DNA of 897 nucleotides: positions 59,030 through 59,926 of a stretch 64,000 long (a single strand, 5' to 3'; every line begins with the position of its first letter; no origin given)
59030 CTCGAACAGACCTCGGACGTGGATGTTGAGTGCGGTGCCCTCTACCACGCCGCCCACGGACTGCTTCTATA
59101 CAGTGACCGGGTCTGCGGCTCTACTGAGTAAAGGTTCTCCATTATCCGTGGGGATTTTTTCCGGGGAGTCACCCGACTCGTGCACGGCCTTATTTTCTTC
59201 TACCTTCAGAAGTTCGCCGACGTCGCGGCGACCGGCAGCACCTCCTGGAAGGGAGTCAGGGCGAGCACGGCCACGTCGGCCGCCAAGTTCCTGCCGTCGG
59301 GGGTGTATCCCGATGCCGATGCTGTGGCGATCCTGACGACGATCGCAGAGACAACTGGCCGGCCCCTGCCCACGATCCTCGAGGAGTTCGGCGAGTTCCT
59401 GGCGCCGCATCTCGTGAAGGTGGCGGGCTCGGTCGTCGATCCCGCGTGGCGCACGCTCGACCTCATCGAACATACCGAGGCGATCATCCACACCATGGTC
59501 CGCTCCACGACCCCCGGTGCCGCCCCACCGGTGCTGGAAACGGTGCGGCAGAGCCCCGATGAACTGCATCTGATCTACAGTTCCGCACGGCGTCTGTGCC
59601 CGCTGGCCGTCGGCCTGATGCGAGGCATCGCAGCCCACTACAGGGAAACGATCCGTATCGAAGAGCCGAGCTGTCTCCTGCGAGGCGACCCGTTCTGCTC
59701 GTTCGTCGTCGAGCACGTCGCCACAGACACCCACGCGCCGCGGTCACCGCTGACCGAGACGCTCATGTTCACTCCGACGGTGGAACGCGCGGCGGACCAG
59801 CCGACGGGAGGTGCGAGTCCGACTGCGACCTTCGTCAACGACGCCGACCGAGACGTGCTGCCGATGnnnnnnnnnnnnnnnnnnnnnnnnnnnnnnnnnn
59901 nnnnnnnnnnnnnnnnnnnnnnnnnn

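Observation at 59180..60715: H-NOX haem sensor domain fused directly to a eukaryotic-like Ser/Thr kinase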

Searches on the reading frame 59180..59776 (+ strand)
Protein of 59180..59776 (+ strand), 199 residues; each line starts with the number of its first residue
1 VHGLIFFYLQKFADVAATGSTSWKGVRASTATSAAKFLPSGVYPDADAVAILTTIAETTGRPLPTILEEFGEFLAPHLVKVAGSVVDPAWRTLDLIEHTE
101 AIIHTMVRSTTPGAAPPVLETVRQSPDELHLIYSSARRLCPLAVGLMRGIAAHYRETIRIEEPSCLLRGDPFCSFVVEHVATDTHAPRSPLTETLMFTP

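Call 6: search_solved_structures(query=window:59180-59776:+, max_evalue=1, show_alignments=5)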
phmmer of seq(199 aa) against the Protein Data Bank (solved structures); distinct sequences matched with E-value up to 1: 37.
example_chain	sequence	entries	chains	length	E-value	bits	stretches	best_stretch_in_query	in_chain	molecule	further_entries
4u9b_A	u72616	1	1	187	1.3e-14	57.7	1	1-178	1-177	NO-binding heme-dependent sensor protein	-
2kii_A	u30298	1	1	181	1.6e-14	57.4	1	1-178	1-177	Putative uncharacterized protein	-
4u99_A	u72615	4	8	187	4.9e-14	55.8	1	1-178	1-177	NO-binding heme-dependent sensor protein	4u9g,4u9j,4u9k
2kil_A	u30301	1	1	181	3.8e-13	52.9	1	1-178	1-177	Putative uncharacterized protein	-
4iae_A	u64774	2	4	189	1.6e-07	34.5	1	17-176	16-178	Alr2278 protein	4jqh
4iah_A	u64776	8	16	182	2.1e-07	34.2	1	17-170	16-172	Alr2278 protein | H-NOX domain protein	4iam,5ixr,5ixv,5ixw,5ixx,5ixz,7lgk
6mx5_A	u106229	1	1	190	2.3e-07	34.1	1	17-177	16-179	Alr2278 protein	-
2o09_A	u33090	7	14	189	2.4e-07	34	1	17-176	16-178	Alr2278 protein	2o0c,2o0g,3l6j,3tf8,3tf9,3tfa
6ocv_A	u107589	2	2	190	7.3e-07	32.4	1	35-161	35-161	Heme NO binding domain protein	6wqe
3tfd_A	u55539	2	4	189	1.2e-06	31.7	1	17-176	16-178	Alr2278 protein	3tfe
3tff_A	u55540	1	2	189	1.7e-06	31.3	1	17-176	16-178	Alr2278 protein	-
6dxi_A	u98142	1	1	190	3.9e-06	30.1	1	17-177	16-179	H-NOX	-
3tfg_A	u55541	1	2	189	8.2e-06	29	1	17-176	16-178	Alr2278 protein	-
6bde_A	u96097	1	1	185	0.00088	22.4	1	28-159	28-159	2,4-dihydroxyhept-2-ene-1,7-dioic acid aldolase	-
6bdd_A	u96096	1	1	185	0.0046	20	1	31-159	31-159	2,4-dihydroxyhept-2-ene-1,7-dioic acid aldolase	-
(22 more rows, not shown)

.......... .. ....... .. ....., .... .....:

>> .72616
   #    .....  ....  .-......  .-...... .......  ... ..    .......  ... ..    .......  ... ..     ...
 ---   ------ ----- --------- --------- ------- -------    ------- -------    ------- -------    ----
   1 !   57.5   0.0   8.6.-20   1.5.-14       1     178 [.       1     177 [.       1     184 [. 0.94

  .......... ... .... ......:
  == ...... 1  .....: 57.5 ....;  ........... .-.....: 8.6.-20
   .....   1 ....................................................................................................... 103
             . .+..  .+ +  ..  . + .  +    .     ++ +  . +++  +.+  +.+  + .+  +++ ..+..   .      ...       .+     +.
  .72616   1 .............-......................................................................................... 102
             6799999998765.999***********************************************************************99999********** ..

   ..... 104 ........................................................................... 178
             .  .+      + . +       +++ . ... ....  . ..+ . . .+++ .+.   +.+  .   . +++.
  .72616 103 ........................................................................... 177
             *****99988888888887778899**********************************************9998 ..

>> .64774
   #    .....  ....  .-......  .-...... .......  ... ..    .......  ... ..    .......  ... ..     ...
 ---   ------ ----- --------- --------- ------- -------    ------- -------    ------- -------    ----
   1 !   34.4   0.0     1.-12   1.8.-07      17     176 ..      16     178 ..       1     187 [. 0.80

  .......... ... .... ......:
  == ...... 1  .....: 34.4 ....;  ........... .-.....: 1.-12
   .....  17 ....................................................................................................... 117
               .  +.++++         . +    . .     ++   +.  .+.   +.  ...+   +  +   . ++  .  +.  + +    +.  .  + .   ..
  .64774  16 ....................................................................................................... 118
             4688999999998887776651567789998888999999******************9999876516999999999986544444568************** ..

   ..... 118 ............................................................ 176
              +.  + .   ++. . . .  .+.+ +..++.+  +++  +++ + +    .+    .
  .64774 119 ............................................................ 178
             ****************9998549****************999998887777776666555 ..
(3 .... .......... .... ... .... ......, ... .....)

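Call 32: search_protein_representatives(protein=window:59180-59722:+)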
Query: 181 residues. Proteins with E-value up to 0.001 (for the whole library): 1651; up to 1e-10: 701; up to 1e-30: 105. The best 150 are listed.
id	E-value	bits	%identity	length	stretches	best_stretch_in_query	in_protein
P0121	4.3e-69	248.1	66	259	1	1-165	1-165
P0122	1.8e-66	239.5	58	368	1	1-178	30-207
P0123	7.4e-66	237.5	59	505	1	1-178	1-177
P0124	5.1e-60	218.5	55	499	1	1-176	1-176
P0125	5.9e-52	192.3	68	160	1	1-122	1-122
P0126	2.0e-46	174.2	45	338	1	1-181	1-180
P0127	5.3e-46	172.9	46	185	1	1-180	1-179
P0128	1.5e-43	164.9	44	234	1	1-176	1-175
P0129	3.6e-43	163.6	44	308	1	1-177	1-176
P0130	2.1e-42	161.2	44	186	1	1-177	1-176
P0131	9.8e-42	159.0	77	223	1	69-162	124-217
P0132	1.2e-41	158.7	43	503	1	1-177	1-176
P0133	3.9e-41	157.0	44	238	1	1-180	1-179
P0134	9.4e-41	155.8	40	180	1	1-177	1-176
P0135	1.2e-40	155.4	42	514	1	1-176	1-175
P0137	2.6e-40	154.3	42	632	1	1-180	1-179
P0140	7.2e-40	152.9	41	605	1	1-177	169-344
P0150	1.7e-38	148.4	42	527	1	1-180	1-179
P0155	4.2e-37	143.9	45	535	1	1-175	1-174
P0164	2.4e-36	141.4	40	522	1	1-180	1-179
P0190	6.6e-34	133.5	39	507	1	1-177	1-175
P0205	1.5e-32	129.1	38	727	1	1-181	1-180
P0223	5.5e-31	124.0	36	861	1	1-176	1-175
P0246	2.0e-29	118.9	32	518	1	1-177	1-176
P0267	2.6e-28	115.3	34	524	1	1-180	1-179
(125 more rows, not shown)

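Call 35: list_cluster_members(proteins=[P0123, P0132, P0135, P0137, P0150, P0164, P0190, P0205, P0246, P0223])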
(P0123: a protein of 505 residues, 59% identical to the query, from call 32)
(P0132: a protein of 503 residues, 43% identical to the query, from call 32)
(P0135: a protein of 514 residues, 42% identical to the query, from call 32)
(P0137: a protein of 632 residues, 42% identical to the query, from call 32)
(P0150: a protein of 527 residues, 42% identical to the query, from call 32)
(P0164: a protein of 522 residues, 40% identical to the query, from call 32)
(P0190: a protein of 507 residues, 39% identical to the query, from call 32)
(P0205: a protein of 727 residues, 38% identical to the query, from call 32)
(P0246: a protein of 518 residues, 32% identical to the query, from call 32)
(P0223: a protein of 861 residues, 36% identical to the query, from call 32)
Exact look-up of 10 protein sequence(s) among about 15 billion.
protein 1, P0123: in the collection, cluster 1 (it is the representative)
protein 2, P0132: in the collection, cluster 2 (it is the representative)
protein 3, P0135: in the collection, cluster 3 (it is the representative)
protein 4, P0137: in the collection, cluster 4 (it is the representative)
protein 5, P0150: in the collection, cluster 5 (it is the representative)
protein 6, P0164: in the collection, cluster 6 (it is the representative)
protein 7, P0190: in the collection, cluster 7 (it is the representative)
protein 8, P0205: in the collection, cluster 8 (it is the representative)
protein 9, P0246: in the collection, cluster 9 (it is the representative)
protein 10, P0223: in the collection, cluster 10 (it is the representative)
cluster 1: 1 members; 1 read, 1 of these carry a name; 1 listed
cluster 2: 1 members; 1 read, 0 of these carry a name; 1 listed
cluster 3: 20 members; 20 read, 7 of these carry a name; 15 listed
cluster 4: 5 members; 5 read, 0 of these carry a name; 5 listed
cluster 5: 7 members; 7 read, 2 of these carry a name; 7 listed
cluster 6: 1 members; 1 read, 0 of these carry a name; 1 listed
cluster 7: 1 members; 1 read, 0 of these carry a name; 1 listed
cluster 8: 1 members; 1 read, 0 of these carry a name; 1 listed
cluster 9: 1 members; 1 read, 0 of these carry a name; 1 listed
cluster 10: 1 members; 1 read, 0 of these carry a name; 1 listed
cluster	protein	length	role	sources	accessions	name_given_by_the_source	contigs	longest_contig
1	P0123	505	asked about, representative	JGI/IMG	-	hypothetical protein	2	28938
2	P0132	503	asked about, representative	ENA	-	-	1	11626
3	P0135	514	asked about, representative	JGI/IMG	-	tRNA A-37 threonylcarbamoyl transferase component Bud32/predicted hydrocarbon binding ...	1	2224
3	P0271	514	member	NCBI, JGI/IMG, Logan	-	tRNA A-37 threonylcarbamoyl transferase component Bud32/predicted hydrocarbon binding ...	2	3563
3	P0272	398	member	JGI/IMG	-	serine/threonine protein kinase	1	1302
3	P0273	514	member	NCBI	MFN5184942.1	MAG: protein kinase domain-containing protein [Planctomycetota bacterium]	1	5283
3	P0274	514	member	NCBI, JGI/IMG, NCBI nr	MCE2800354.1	MAG: protein kinase [Planctomycetaceae bacterium] | protein kinase [Planctomycetaceae bacterium]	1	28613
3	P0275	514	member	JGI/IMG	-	tRNA A-37 threonylcarbamoyl transferase component Bud32/predicted hydrocarbon binding ...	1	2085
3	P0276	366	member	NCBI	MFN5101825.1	MAG: serine/threonine protein kinase [Planctomycetota bacterium]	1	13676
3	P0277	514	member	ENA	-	-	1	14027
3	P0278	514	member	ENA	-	-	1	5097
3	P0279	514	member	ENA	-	-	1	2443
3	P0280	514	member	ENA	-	-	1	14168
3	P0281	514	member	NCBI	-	-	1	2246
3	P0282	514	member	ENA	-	-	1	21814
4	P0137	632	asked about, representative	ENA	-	-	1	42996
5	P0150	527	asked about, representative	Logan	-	-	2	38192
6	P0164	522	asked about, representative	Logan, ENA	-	-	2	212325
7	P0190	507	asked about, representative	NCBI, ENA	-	-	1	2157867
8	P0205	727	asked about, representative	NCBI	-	-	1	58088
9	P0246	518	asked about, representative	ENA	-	-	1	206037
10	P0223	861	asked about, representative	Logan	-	-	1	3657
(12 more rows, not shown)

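Call 39: search_protein_families(library=pfam, proteins=[P0137, P0205, P0223, P0140, P0129, P0246, P0267, P0155], max_evalue=0.001)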
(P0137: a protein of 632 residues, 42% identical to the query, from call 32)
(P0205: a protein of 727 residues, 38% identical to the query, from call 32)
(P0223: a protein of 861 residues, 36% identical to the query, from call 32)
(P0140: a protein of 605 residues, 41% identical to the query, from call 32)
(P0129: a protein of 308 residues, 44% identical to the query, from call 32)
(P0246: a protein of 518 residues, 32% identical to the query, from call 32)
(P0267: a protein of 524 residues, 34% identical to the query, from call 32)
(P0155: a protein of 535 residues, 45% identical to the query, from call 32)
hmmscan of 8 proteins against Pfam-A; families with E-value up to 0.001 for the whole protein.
P0137 (632 aa): 7 families
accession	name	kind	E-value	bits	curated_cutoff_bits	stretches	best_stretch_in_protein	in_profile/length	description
PF00069.31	Pkinase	-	2.1e-47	162.2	31.7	1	355-610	1-255/263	Protein kinase domain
PF07700.20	HNOB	-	4.6e-30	105.1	25.5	1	3-160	2-162/163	Haem-NO-binding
PF07714.23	PK_Tyr_Ser-Thr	-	2.4e-28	99.6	23.1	1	358-587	4-233/258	Protein tyrosine and serine/threonine kinase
PF01636.29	APH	-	1.1e-05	25.8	23.2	0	388-471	35-109/239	Phosphotransferase enzyme family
PF02830.23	V4R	-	6.7e-05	23.3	31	1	132-177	15-61/62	V4R domain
PF03109.22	ABC1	-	0.00016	21.3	22.9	0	391-498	111-212/244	ABC1 atypical kinase-like domain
PF17667.7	Pkinase_fungal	-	0.00085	18.6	24.1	0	457-535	290-371/387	Fungal protein kinase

P0205 (727 aa): 6 families
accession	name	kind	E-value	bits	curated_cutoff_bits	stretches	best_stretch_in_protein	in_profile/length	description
PF00069.31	Pkinase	-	1.9e-42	146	31.7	1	467-717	3-257/263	Protein kinase domain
PF07700.20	HNOB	-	5.1e-32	111.5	25.5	1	3-159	2-161/163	Haem-NO-binding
PF07714.23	PK_Tyr_Ser-Thr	-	2.6e-26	92.9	23.1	1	468-711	4-248/258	Protein tyrosine and serine/threonine kinase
PF02830.23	V4R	-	2.7e-09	37.4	31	1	131-177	13-61/62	V4R domain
PF01636.29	APH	-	6.4e-06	26.5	23.2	0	581-608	169-197/239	Phosphotransferase enzyme family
PF06293.20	Kdo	-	0.00081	19.3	21.3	0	566-605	123-166/207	Lipopolysaccharide kinase (Kdo/WaaP) family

P0223 (861 aa): 9 families
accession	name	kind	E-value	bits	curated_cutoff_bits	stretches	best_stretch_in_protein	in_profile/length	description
PF07992.20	Pyr_redox_2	-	1.6e-52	179.2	26.1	1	217-513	3-288/291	Pyridine nucleotide-disulphide oxidoreductase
PF07700.20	HNOB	-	4.5e-32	111.7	25.5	1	2-160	1-162/163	Haem-NO-binding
PF00070.33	Pyr_redox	-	1.9e-15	57.6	22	1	359-439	2-81/82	Pyridine nucleotide-disulphide oxidoreductase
PF04324.20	Fer2_BFD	-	1.3e-07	32.2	26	1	632-676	1-45/50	BFD-like [2Fe-2S] binding domain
PF02830.23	V4R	-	1.1e-06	29.1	31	1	133-177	16-61/62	V4R domain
PF18267.7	Rubredoxin_C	-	3.5e-06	27.3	25.9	1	534-598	6-69/70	Rubredoxin NAD+ reductase C-terminal domain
PF13454.12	NAD_binding_9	-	3.8e-06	27.4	21.8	0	218-252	1-34/155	FAD-NAD(P)-binding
PF13738.12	Pyr_redox_3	-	0.00077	19.2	30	0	354-489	162-305/305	Pyridine nucleotide-disulphide oxidoreductase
PF01266.30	DAO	-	0.00088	19.3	27.9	0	217-235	2-20/353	FAD dependent oxidoreductase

P0140 (605 aa): 5 families
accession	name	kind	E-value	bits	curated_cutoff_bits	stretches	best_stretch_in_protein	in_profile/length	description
PF00069.31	Pkinase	-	4e-31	108.8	31.7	1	396-585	1-192/263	Protein kinase domain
PF07700.20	HNOB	-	6e-28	98.2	25.5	1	170-328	1-162/163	Haem-NO-binding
PF07714.23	PK_Tyr_Ser-Thr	-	1.8e-20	73.8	23.1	1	400-552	5-159/258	Protein tyrosine and serine/threonine kinase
PF02830.23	V4R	-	3.6e-06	27.4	31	1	301-345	16-61/62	V4R domain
PF01636.29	APH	-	0.00024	21.4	23.2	0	421-512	22-109/239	Phosphotransferase enzyme family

P0129 (308 aa): 1 family
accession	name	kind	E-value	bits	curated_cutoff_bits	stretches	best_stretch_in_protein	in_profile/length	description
PF07700.20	HNOB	-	1.2e-32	113.5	25.5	1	2-160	1-162/163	Haem-NO-binding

P0246 (518 aa): 7 families
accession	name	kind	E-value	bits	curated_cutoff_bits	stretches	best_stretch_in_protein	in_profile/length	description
PF00069.31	Pkinase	-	1.8e-44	152.6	31.7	1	263-507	1-255/263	Protein kinase domain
PF07700.20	HNOB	-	1.6e-26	93.6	25.5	1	3-160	2-162/163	Haem-NO-binding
PF07714.23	PK_Tyr_Ser-Thr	-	3.9e-24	85.8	23.1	1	265-505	3-250/258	Protein tyrosine and serine/threonine kinase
PF01636.29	APH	-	5.4e-08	33.3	23.2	0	359-409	148-198/239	Phosphotransferase enzyme family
PF02830.23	V4R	-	1.9e-06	28.3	31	1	133-177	16-61/62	V4R domain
PF03109.22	ABC1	-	1.2e-05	25.1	22.9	1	333-413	141-219/244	ABC1 atypical kinase-like domain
PF17667.7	Pkinase_fungal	-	0.00011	21.5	24.1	1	362-445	288-378/387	Fungal protein kinase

P0267 (524 aa): 7 families
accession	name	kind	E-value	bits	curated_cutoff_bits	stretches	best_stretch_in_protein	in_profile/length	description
PF00069.31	Pkinase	-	6.1e-52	177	31.7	1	258-506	1-259/263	Protein kinase domain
PF07714.23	PK_Tyr_Ser-Thr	-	6e-31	108.1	23.1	1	259-503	2-253/258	Protein tyrosine and serine/threonine kinase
PF07700.20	HNOB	-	1.5e-24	87.1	25.5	1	3-160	2-162/163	Haem-NO-binding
PF02830.23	V4R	-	4e-08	33.7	31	1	133-177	16-61/62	V4R domain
PF01636.29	APH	-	1.6e-06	28.5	23.2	0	359-406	154-201/239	Phosphotransferase enzyme family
PF03109.22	ABC1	-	1.1e-05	25.1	22.9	1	326-409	139-221/244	ABC1 atypical kinase-like domain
PF06293.20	Kdo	-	0.00028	20.8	21.3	1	352-400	116-167/207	Lipopolysaccharide kinase (Kdo/WaaP) family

P0155 (535 aa): 7 families
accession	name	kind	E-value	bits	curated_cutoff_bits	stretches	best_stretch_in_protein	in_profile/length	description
PF00069.31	Pkinase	-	1.5e-42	146.2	31.7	1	252-505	1-257/263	Protein kinase domain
PF07700.20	HNOB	-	3.8e-25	89.1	25.5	1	3-160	2-162/163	Haem-NO-binding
PF07714.23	PK_Tyr_Ser-Thr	-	4.3e-25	88.9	23.1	1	254-500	3-249/258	Protein tyrosine and serine/threonine kinase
PF02830.23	V4R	-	1.5e-08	35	31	1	133-176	16-60/62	V4R domain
PF03109.22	ABC1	-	3e-06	27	22.9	1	328-402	145-221/244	ABC1 atypical kinase-like domain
PF01636.29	APH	-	4.6e-06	27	23.2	0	352-396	156-198/239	Phosphotransferase enzyme family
PF06293.20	Kdo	-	0.00096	19.1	21.3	0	338-392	105-166/207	Lipopolysaccharide kinase (Kdo/WaaP) family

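Call 54: find_related_loci(query=A3, collection=metagenome_contigs, flank=6000)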
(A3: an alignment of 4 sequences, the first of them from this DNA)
Query A3 (181 aa) in metagenome_contigs; peptide patterns used: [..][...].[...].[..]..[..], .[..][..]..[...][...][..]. (x = any residue, [..] = any of these).
283 stretches matched a pattern; 169 encode a relative of the query (tblastn E <= 1e-3); the best 80 are kept; 80 distinct loci.
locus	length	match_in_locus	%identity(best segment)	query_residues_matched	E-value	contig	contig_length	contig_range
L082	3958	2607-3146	94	1-180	7e-115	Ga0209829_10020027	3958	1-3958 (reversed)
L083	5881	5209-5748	94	1-180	2e-113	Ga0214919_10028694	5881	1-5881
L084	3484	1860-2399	93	1-180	1e-114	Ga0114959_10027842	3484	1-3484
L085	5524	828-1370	88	1-181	3e-109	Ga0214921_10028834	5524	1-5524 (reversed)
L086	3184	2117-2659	88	1-181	5e-112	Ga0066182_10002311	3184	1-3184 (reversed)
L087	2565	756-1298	89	1-181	2e-113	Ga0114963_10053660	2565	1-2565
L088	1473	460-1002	88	1-181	2e-117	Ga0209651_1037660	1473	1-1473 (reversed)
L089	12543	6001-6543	87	1-181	5e-109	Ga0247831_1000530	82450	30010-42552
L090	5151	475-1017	86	1-181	3e-108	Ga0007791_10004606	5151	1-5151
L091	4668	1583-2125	87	1-181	4e-106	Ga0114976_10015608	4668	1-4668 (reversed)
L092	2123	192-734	85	1-181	2e-109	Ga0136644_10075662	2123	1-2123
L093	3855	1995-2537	83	1-181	9e-104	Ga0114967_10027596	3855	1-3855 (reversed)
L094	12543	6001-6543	81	1-181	9e-101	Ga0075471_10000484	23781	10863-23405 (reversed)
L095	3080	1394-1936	79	1-181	1e-101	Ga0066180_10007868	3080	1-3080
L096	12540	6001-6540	80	1-180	2e-98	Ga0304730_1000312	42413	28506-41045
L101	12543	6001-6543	76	1-181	5e-92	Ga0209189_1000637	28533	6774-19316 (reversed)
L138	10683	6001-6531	55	1-177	1e-66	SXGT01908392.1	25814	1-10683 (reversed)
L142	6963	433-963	43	1-178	7e-53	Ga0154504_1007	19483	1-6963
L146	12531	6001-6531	43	1-178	2e-51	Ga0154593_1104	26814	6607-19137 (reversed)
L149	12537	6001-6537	42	1-180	7e-51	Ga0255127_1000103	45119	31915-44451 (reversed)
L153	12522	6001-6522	44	1-175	6e-50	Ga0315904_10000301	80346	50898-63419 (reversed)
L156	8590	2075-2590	47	1-173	4e-49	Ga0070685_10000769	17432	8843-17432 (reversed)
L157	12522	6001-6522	42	1-175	3e-49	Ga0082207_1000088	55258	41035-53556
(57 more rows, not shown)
